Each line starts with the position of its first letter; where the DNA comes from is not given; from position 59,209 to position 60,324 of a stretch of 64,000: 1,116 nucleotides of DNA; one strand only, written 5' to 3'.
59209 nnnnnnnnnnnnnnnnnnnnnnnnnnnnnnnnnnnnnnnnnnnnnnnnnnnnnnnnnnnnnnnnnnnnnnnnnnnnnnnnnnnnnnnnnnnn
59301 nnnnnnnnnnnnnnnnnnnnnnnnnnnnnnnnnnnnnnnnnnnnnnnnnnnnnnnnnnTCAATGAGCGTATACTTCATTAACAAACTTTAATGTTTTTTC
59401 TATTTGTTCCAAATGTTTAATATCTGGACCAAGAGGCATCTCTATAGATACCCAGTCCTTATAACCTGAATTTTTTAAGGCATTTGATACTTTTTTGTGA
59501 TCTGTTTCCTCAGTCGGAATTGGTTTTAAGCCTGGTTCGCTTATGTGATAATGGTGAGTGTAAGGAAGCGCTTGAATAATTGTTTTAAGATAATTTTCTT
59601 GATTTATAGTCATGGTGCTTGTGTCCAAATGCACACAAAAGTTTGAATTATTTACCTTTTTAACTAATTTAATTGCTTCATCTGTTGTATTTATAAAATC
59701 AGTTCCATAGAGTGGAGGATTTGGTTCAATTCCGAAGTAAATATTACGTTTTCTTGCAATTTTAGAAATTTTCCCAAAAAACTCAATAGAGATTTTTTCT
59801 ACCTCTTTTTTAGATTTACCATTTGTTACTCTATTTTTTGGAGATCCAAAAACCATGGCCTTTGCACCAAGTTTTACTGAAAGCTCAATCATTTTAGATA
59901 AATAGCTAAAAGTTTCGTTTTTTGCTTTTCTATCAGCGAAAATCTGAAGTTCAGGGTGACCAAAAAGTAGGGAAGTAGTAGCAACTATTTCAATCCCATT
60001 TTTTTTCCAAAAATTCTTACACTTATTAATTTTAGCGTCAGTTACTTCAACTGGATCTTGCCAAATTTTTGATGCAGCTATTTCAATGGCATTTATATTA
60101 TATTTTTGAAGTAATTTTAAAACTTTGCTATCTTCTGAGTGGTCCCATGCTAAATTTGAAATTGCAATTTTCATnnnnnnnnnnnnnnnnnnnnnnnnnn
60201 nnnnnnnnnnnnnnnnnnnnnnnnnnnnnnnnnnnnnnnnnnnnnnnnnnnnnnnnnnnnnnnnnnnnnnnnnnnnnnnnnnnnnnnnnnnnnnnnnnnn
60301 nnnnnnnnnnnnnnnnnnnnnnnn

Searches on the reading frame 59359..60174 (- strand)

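Call 9: search_protein_families(library=pfam, proteins=[window:59359-60174:-], max_evalue=0.00001)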
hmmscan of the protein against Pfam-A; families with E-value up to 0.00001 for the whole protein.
window:59359-60174:- (271 aa): 1 family
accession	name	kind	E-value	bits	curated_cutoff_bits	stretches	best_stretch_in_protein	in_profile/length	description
PF01261.30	AP_endonuc_2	-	8.3e-26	91.6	31.1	1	20-265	2-246/249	Xylose isomerase-like TIM barrel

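Call 32: search_protein_families(library=ncbifam, proteins=[window:59359-60174:-], max_evalue=0.000001)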
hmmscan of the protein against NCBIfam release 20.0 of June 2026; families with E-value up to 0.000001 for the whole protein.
window:59359-60174:- (271 aa): 3 families
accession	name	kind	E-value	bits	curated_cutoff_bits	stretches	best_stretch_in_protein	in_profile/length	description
NF041099.2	keto_glucon_epim_IolO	equivalog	2.1e-23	83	300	1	16-267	24-266/269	5-keto-L-gluconate epimerase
NF051856.1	PsicseEpim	equivalog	6e-19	68.9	300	1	9-245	9-244/287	D-psicose 3-epimerase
TIGR03234.1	OH-pyruv-isom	equivalog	2.1e-09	37.1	353.45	1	116-246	108-240/254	hydroxypyruvate isomerase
